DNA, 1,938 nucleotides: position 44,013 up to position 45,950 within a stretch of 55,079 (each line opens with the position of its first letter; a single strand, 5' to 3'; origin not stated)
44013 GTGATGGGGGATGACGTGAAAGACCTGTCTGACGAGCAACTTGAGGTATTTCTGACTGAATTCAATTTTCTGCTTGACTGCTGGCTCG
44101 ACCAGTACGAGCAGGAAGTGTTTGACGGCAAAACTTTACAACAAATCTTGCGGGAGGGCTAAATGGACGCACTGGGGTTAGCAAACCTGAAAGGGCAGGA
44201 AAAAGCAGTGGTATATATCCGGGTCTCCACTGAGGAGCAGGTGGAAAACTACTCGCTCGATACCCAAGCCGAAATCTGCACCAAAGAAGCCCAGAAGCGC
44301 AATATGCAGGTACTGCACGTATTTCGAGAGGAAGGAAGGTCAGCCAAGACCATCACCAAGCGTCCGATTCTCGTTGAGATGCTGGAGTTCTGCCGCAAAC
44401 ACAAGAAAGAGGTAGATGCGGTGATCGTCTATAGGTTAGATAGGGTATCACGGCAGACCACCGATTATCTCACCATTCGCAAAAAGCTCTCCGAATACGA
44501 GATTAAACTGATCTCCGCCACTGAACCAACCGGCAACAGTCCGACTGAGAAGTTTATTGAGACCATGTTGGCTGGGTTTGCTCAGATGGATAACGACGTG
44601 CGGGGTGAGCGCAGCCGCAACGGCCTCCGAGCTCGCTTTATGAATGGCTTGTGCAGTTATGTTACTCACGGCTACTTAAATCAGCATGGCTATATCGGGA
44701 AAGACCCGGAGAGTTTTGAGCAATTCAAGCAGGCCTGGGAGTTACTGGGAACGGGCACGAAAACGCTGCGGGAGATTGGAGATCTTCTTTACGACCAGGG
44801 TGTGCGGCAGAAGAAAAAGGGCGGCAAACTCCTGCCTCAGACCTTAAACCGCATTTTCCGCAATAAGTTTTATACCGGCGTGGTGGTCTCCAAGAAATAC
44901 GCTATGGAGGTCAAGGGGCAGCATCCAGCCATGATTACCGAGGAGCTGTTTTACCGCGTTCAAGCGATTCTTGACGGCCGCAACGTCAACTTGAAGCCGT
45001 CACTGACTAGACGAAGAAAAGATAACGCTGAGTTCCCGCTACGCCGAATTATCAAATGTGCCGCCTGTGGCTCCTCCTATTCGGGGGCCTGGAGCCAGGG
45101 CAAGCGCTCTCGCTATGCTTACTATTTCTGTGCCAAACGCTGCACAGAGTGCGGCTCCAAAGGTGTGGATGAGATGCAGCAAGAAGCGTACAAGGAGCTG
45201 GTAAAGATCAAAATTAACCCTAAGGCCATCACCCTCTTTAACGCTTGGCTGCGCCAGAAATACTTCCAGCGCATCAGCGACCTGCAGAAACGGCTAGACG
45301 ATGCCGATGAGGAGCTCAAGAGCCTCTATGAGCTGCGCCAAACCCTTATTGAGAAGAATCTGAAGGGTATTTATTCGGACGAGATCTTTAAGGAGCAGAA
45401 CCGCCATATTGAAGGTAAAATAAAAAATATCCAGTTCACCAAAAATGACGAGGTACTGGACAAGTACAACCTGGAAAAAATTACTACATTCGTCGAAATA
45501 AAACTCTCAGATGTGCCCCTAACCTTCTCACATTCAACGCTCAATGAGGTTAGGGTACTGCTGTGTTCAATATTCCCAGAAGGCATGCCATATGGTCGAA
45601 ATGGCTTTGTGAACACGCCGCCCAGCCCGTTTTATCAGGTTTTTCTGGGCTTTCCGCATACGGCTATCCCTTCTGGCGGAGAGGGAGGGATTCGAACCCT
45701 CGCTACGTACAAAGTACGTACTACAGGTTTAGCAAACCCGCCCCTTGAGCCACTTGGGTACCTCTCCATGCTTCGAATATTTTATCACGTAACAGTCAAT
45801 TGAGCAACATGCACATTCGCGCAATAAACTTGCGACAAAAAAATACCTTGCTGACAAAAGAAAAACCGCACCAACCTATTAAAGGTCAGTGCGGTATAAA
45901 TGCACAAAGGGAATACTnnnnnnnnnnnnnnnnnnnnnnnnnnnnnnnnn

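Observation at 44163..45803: E2 recombinase shows the same architecture: the ORF runs antisense through tRNA-Ser and gets a different C-terminus in the circular form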

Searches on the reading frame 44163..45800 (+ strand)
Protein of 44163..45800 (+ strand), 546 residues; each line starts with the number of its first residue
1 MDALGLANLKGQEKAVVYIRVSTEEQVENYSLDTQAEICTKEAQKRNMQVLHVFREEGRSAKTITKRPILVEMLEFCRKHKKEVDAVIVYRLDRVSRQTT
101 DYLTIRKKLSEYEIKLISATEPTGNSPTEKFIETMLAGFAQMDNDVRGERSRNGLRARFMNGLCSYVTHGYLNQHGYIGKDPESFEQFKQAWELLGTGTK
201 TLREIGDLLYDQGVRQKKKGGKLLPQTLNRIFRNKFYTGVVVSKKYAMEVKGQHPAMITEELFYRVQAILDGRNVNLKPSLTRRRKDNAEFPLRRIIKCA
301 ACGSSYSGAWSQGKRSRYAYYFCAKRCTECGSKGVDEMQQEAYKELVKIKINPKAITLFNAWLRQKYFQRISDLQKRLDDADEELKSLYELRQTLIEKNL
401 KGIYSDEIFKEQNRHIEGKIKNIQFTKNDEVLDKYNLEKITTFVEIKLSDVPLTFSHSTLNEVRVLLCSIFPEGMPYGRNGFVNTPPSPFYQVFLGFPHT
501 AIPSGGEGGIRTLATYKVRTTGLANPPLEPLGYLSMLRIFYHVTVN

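Call 7: search_protein_families(library=pfam, proteins=[window:44163-45800:+], max_evalue=0.01)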
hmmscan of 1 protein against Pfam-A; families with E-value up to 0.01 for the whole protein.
window:44163-45800:+ (546 aa): 3 families
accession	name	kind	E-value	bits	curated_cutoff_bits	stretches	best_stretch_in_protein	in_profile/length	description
PF00239.26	Resolvase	-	9.6e-33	113.8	23.3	1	15-162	1-143/145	Resolvase, N terminal domain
PF07508.19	Recombinase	-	5e-12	46.4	21.1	1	198-273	16-102/102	Recombinase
PF13408.12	Zn_ribbon_recom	-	3.2e-05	24.7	25.3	1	292-339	1-48/58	Recombinase zinc beta ribbon domain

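Call 13: find_homologous_proteins(query=window:44163-45800:+)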
Query window:44163-45800:+ (546 aa): 996 proteins with E <= 0.001 among 8000 candidates; the best 120 are listed.
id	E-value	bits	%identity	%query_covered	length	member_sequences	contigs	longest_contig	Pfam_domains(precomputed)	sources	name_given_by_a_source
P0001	0.0e+0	1246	100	100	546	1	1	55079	PF07508.20,PF00239.27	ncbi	-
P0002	6.5e-273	924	79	94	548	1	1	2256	PF07508.20,PF00239.27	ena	-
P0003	1.1e-271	920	75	97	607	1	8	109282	PF07508.20,PF00239.27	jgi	jgi:site-specific DNA recombinase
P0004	1.2e-271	920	78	94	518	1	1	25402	PF07508.20,PF00239.27,PF13408.13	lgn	-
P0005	9.6e-268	907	78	93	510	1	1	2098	PF07508.20,PF00239.27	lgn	-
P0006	2.7e-213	727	63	94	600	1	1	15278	PF07508.20,PF00239.27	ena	-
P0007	6.2e-210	716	64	92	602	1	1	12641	PF07508.20,PF00239.27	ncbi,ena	-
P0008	3.4e-209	714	63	92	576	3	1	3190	PF07508.20,PF00239.27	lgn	-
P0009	3.1e-208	711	64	92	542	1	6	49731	PF07508.20,PF00239.27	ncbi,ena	-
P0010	7.1e-208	710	62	92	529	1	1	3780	PF07508.20,PF00239.27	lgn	-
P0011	3.0e-207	707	63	92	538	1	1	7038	PF07508.20,PF00239.27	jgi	jgi:site-specific DNA recombinase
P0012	3.1e-206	704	63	91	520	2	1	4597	PF07508.20,PF00239.27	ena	-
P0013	5.6e-206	703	63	92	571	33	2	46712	PF07508.20,PF00239.27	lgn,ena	-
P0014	2.5e-205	701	62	92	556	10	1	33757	PF07508.20,PF00239.27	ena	-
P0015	5.8e-205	700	63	91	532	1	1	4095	PF07508.20,PF00239.27,PF13408.13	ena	-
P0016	2.6e-204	698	61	92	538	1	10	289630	PF07508.20,PF00239.27,PF13408.13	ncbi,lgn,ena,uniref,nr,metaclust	ncbi:MAG: site-specific recombinase [candidate division CPR2 bacterium GW2011_GWC1_41_48]|uniref:Sit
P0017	3.5e-204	697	62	91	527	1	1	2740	PF07508.20,PF00239.27,PF13408.13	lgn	-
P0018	3.4e-203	694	62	91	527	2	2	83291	PF07508.20,PF00239.27,PF13408.13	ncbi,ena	-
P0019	1.8e-201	688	62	92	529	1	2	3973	PF07508.20,PF00239.27,PF13408.13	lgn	-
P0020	5.7e-201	687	60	92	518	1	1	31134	PF07508.20,PF00239.27,PF13408.13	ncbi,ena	-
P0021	8.4e-201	686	61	92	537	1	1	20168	PF07508.20,PF00239.27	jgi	-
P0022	5.1e-200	684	60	91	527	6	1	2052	PF07508.20,PF00239.27,PF13408.13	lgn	-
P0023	2.1e-199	682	57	98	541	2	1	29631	PF07508.20,PF00239.27,PF13408.13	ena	-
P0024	4.9e-199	680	61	92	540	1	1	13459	PF07508.20,PF00239.27,PF13408.13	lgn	-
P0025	1.0e-198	679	62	91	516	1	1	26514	PF07508.20,PF00239.27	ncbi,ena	-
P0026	1.3e-198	679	60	91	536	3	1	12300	PF07508.20,PF00239.27,PF13408.13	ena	-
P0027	7.4e-198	677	59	94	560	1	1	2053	PF07508.20,PF00239.27,PF13408.13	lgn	-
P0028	9.5e-198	676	57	98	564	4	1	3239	PF07508.20,PF00239.27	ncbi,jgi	jgi:site-specific DNA recombinase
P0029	9.6e-198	676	60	94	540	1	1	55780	PF07508.20,PF00239.27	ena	-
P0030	1.2e-197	676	60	91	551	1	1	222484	PF07508.20,PF00239.27,PF13408.13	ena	-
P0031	2.7e-197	675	59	90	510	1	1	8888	PF07508.20,PF00239.27,PF13408.13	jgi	jgi:site-specific DNA recombinase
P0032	7.0e-197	673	60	91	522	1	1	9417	PF07508.20,PF00239.27,PF13408.13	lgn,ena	-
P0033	1.2e-196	673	60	92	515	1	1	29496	PF07508.20,PF00239.27,PF13408.13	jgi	jgi:site-specific DNA recombinase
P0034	3.4e-196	671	60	92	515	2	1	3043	PF07508.20,PF00239.27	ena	-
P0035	7.0e-196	670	59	92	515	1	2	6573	PF07508.20,PF00239.27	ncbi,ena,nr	ncbi:MAG TPA: recombinase family protein [bacterium]|nr:recombinase family protein [bacterium]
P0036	7.8e-196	670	59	92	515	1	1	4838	PF07508.20,PF00239.27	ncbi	-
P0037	1.1e-195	669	62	90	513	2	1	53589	PF07508.20,PF00239.27,PF13408.13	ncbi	-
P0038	1.3e-195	669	61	90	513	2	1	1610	PF07508.20,PF00239.27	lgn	-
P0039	2.6e-195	668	60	91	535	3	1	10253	PF07508.20,PF00239.27,PF13408.13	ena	-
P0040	6.6e-195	667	59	93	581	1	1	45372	PF07508.20,PF00239.27,PF13408.13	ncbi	-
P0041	6.8e-195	667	61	90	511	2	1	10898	PF07508.20,PF00239.27,PF13408.13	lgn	-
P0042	9.7e-195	666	60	92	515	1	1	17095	PF07508.20,PF00239.27,PF13408.13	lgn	-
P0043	1.2e-194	666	59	92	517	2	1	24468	PF07508.20,PF00239.27,PF13408.13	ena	-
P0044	1.6e-194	666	58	91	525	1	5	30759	PF07508.20,PF00239.27,PF13408.13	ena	-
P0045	2.1e-194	665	58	93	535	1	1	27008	PF07508.20,PF00239.27,PF13408.13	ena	-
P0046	3.1e-194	665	60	91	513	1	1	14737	PF07508.20,PF00239.27,PF13408.13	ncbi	-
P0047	4.0e-194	664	58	94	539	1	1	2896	PF07508.20,PF00239.27,PF13408.13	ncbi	-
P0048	5.7e-194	664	58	92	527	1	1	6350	PF07508.20,PF00239.27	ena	-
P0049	5.8e-194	664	62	88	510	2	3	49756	PF07508.20,PF00239.27,PF13408.13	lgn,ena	-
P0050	8.2e-194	663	56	95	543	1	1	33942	PF07508.20,PF00239.27,PF13408.13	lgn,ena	-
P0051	1.0e-193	663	58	92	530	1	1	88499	PF07508.20,PF00239.27,PF13408.13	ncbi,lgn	-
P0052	1.3e-193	662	60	90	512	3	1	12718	PF07508.20,PF00239.27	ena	-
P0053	1.9e-193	662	59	91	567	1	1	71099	PF07508.20,PF00239.27,PF13408.13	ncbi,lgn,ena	-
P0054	2.3e-193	662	59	90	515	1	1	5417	PF07508.20,PF00239.27,PF13408.13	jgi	jgi:DNA invertase Pin-like site-specific DNA recombinase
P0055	2.4e-193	662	57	95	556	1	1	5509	PF07508.20,PF00239.27,PF13408.13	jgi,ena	jgi:site-specific DNA recombinase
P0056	2.8e-193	661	58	92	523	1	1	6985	PF07508.20,PF00239.27,PF13408.13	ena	-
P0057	2.9e-193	661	61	88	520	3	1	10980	PF07508.20,PF00239.27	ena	-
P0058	3.1e-193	661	57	94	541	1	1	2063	PF07508.20,PF00239.27,PF13408.13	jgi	jgi:site-specific DNA recombinase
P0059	4.0e-193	661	58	94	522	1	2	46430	PF07508.20,PF00239.27,PF13408.13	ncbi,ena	-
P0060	5.2e-193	661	59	91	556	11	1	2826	PF07508.20,PF00239.27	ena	-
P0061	5.6e-193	660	57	94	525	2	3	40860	PF07508.20,PF00239.27,PF13408.13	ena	-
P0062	8.1e-193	660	58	92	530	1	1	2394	PF07508.20,PF00239.27,PF13408.13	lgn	-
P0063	1.6e-192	659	58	92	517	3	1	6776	PF07508.20,PF00239.27,PF13408.13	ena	-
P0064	1.8e-192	659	59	91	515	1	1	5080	PF07508.20,PF00239.27,PF13408.13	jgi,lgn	jgi:site-specific DNA recombinase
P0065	1.8e-192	659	58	94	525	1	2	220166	PF07508.20,PF00239.27,PF13408.13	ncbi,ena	-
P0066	1.9e-192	659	56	95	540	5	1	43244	PF07508.20,PF00239.27,PF13408.13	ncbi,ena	-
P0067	2.0e-192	659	56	96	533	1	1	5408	PF07508.20,PF00239.27,PF13408.13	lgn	-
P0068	3.0e-192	658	59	96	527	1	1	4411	PF07508.20,PF00239.27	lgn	-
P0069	3.5e-192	658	57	92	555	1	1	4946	PF07508.20,PF00239.27,PF13408.13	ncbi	-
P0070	3.5e-192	658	59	90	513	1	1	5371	PF07508.20,PF00239.27,PF13408.13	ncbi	-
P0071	3.6e-192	658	60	91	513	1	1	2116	PF07508.20,PF00239.27,PF13408.13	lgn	-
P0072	7.3e-192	657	59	94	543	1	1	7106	PF07508.20,PF00239.27,PF13408.13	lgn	-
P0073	9.5e-192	656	59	93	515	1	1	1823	PF07508.20,PF00239.27,PF13408.13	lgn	-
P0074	1.2e-191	656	59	90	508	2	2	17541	PF07508.20,PF00239.27,PF13408.13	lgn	-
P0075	2.4e-191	655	58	92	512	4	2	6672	PF07508.20,PF00239.27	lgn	-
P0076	3.2e-191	655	57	95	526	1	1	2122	PF07508.20,PF00239.27,PF13408.13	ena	-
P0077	3.4e-191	655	59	91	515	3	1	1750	PF07508.20,PF00239.27,PF13408.13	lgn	-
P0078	4.0e-191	654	60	91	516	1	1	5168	PF07508.20,PF00239.27,PF13408.13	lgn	-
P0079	4.1e-191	654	60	91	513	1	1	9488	PF07508.20,PF00239.27,PF13408.13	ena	-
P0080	6.8e-191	654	61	90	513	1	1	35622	PF07508.20,PF00239.27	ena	-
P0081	7.3e-191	653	58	92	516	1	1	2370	PF07508.20,PF00239.27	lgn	-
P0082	7.3e-191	653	57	95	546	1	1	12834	PF07508.20,PF00239.27,PF13408.13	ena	-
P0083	8.3e-191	653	58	93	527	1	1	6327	PF07508.20,PF00239.27,PF13408.13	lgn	-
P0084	8.9e-191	653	58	91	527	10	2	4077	PF07508.20,PF00239.27,PF13408.13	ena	-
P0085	1.1e-190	653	58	91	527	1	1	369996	PF07508.20,PF00239.27,PF13408.13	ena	-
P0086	1.1e-190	653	58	92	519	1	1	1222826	PF07508.20,PF00239.27,PF13408.13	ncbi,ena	-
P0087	1.3e-190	653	57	92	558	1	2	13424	PF07508.20,PF00239.27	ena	-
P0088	2.1e-190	652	59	93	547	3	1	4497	PF07508.20,PF00239.27,PF13408.13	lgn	-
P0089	2.2e-190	652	58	91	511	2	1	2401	PF07508.20,PF00239.27,PF13408.13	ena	-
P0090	2.4e-190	652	57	95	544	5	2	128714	PF07508.20,PF00239.27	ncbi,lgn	-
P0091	2.7e-190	652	57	92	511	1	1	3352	PF07508.20,PF00239.27,PF13408.13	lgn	-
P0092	3.0e-190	651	57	93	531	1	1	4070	PF07508.20,PF00239.27,PF13408.13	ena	-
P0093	4.2e-190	651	56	93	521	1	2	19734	PF07508.20,PF00239.27,PF13408.13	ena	-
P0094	4.3e-190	651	58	92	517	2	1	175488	PF07508.20,PF00239.27,PF13408.13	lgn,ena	-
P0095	7.6e-190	650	58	91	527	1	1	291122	PF07508.20,PF00239.27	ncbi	-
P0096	9.0e-190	650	59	90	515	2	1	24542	PF07508.20,PF00239.27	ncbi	-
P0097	9.0e-190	650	58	92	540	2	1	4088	PF07508.20,PF00239.27,PF13408.13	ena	-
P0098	1.0e-189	650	59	93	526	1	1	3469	PF07508.20,PF00239.27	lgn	-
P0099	1.2e-189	649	58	91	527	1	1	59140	PF07508.20,PF00239.27,PF13408.13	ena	-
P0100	1.9e-189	649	57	93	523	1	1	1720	PF07508.20,PF00239.27,PF13408.13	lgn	-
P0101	2.5e-189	648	56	94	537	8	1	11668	PF07508.20,PF00239.27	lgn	-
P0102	2.6e-189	648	57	95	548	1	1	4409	PF07508.20,PF00239.27,PF13408.13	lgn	-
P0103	2.7e-189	648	58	92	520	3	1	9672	PF07508.20,PF00239.27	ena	-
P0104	3.0e-189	648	53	97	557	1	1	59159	PF07508.20,PF00239.27,PF13408.13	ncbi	-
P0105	4.3e-189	648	58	91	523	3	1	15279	PF07508.20,PF00239.27,PF13408.13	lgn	-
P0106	4.9e-189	647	58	91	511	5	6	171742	PF07508.20,PF00239.27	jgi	jgi:site-specific DNA recombinase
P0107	6.1e-189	647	58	94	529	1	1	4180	PF07508.20,PF00239.27,PF13408.13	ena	-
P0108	6.5e-189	647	58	90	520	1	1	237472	PF07508.20,PF00239.27,PF13408.13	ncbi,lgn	-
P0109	6.6e-189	647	58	92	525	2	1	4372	PF07508.20,PF00239.27,PF13408.13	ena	-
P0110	8.8e-189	647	57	92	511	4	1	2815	PF07508.20,PF00239.27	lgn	-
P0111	1.0e-188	646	58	91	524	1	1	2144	PF07508.20,PF00239.27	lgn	-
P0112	1.3e-188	646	57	94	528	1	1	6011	PF07508.20,PF00239.27,PF13408.13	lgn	-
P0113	2.4e-188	645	59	94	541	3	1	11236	PF07508.20,PF00239.27,PF13408.13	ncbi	-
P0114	4.2e-188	644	57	90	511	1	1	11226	PF07508.20,PF00239.27,PF13408.13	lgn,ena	-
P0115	5.5e-188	644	59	90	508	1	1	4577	PF07508.20,PF00239.27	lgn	-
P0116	7.9e-188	643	59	91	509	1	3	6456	PF07508.20,PF00239.27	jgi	jgi:site-specific DNA recombinase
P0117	1.3e-187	643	57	92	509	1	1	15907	PF07508.20,PF00239.27,PF13408.13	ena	-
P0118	1.3e-187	643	60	92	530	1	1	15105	PF07508.20,PF00239.27,PF13408.13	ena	-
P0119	1.4e-187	643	58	92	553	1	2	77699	PF07508.20,PF00239.27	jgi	jgi:site-specific DNA recombinase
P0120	1.6e-187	642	58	90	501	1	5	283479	PF07508.20,PF00239.27,PF13408.13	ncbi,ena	-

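Call 16: find_encoding_contigs(protein=P0060, flank=10000, max_places=4)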
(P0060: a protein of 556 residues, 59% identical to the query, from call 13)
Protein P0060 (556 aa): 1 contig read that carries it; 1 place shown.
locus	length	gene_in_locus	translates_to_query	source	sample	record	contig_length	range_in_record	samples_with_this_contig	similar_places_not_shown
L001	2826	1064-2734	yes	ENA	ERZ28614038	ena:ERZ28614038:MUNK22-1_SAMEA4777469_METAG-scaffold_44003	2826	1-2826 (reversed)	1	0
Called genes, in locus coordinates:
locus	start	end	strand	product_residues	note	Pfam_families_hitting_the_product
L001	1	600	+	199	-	?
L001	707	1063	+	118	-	-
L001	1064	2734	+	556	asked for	PF00239:Resolvase, PF07508:Recombinase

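Call 17: find_encoding_contigs(protein=P0119, flank=10000, max_places=4)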
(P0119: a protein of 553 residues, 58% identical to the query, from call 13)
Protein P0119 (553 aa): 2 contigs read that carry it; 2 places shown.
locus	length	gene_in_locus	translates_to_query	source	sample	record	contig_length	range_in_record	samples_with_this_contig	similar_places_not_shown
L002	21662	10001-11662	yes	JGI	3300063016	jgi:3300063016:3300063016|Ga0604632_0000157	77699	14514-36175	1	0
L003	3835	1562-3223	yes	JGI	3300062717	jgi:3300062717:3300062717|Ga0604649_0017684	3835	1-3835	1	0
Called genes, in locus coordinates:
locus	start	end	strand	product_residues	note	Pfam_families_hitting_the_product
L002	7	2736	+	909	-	PF26449:DUF8128, PF01935:DUF87 (weak), PF10412:TrwB_AAD_bind (faint)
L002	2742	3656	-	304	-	-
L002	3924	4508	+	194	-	-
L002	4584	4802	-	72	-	-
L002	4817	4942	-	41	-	-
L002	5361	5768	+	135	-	-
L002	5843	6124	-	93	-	-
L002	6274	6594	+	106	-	PF12599:DUF3768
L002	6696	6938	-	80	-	-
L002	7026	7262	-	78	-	-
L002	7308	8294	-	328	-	-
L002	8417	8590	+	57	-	-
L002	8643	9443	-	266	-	PF13814:Replic_Relax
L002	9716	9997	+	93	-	-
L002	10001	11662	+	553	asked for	PF00239:Resolvase, PF07508:Recombinase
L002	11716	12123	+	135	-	-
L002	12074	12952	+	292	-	PF18928:DUF5677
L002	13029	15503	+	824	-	PF01555:N6_N4_Mtase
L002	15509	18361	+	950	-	PF04851:ResIII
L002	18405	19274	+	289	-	-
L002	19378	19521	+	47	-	-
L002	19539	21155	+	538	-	PF00239:Resolvase, PF13408:Zn_ribbon_recom (weak)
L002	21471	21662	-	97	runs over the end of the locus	PF26604:CBU_0592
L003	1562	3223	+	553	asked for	PF00239:Resolvase, PF07508:Recombinase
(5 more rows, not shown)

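Call 22: find_related_loci(query=A1, collection=genome_contigs, flank=10000)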
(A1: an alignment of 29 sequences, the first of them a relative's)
Query A1 (546 aa) in genome_contigs; peptide patterns used: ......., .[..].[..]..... (x = any residue, [..] = any of these).
229 stretches matched a pattern; 98 encode a relative of the query (tblastn E <= 1e-3); the best 80 are kept; 80 distinct loci.
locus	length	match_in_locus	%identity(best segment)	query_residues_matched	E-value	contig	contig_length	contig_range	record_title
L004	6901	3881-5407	63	13-512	0e+0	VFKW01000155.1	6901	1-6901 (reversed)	MAG: Candidatus Berkelbacteria bacterium isolate Bin_65_7 c_000004175987, whole genome shotgun sequence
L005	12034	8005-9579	63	13-525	0e+0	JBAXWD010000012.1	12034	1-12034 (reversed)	MAG: Candidatus Berkelbacteria bacterium isolate ELA704 MAG704_12, whole genome shotgun sequence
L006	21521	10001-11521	64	13-513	0e+0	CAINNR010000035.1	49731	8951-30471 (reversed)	uncultured Candidatus Berkelbacteria bacterium isolate AlinenLipids_bin-4476 genome assembly, contig: bin-4476:35/39, wh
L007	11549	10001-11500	63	13-506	0e+0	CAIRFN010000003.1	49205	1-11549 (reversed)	uncultured Candidatus Berkelbacteria bacterium isolate AM-lipid-01-D8_bin-0424 genome assembly, contig: bin-0424:03/13,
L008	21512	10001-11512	62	15-512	0e+0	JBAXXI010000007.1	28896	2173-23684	MAG: Candidatus Berkelbacteria bacterium isolate ELA735 MAG735_7, whole genome shotgun sequence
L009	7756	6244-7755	62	13-507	0e+0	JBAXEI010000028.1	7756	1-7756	MAG: Candidatus Berkelbacteria bacterium isolate ELA241 MAG241_28, whole genome shotgun sequence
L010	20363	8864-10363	60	13-512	0e+0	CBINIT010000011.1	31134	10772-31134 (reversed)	MAG TPA_asm: uncultured Candidatus Berkelbacteria bacterium isolate SRR16817054_binner13_Refined_30 genome assembly, con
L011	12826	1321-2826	62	14-512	0e+0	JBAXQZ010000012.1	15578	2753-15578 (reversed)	MAG: bacterium isolate ELA570 MAG570_12, whole genome shotgun sequence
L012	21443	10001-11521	61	10-512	0e+0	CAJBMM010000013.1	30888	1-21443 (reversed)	uncultured Candidatus Berkelbacteria bacterium isolate Loc090907-8m_bin-217 genome assembly, contig: bin-217:13/43, whol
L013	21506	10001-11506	60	15-512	0e+0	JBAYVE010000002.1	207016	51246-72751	MAG: Patescibacteria group bacterium isolate SO_2016_LW3_52 scaffold00078_LW162_2016, whole genome shotgun sequence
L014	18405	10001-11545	59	2-512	0e+0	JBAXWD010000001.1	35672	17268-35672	MAG: Candidatus Berkelbacteria bacterium isolate ELA704 MAG704_1, whole genome shotgun sequence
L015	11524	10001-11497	62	14-507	0e+0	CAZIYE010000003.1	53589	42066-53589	MAG TPA_asm: uncultured Candidatus Saccharibacteria bacterium isolate SRP272421_co4_706 genome assembly, contig: NODE_90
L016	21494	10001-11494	61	13-512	0e+0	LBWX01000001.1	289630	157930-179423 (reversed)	MAG: candidate division CPR2 bacterium GW2011_GWC2_39_35 UT47_C0001, whole genome shotgun sequence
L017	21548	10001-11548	58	5-516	0e+0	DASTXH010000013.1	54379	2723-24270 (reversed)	MAG TPA_asm: Candidatus Saccharimonadales bacterium isolate SMAG_U2409 k141_968745, whole genome shotgun sequence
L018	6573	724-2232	59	10-509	0e+0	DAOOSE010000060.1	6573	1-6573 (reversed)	MAG TPA_asm: bacterium isolate AMR_MDS_2527 NODE_14285_length_6573_cov_4.142375, whole genome shotgun sequence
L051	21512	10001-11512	57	15-516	0e+0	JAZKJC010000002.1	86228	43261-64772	MAG: Patescibacteria group bacterium isolate ADI_DC_SW_02_SPN_11032020-bin081_1 DCSW02SPN_B081_1_000000000002, whole gen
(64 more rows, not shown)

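Call 40: find_related_loci(query=A1, collection=viral_contigs, flank=10000)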
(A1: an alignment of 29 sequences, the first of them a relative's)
Query A1 (546 aa) in viral_contigs; peptide patterns used: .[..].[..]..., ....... (x = any residue, [..] = any of these).
105 stretches matched a pattern; 15 encode a relative of the query (tblastn E <= 1e-3); 15 distinct loci.
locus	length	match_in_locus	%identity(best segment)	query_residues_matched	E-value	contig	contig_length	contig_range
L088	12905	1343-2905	54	13-538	0e+0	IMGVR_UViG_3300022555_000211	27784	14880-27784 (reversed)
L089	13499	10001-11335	26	10-429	2e-22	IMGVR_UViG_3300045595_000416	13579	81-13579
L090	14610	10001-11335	25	10-429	4e-22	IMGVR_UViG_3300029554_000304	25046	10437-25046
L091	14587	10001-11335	25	10-429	8e-22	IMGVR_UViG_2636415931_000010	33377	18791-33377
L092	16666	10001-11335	25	10-429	1e-21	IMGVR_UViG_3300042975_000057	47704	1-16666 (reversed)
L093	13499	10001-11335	25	10-429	1e-21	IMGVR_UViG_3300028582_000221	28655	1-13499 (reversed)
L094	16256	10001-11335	25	10-429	3e-21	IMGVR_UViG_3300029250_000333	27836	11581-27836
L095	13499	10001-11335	25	10-429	3e-21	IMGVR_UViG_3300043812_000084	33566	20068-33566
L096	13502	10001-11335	25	10-429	3e-21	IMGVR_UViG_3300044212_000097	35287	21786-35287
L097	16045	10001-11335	25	10-429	5e-21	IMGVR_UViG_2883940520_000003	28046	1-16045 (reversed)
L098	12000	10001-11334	25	10-429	6e-17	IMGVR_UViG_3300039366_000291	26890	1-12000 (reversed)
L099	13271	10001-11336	25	10-429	8e-17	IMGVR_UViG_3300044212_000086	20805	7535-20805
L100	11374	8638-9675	23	6-334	1e-11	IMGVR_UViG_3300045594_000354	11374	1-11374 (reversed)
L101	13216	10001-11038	23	6-334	1e-11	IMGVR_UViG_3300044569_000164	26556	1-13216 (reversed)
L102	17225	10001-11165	28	66-429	6e-14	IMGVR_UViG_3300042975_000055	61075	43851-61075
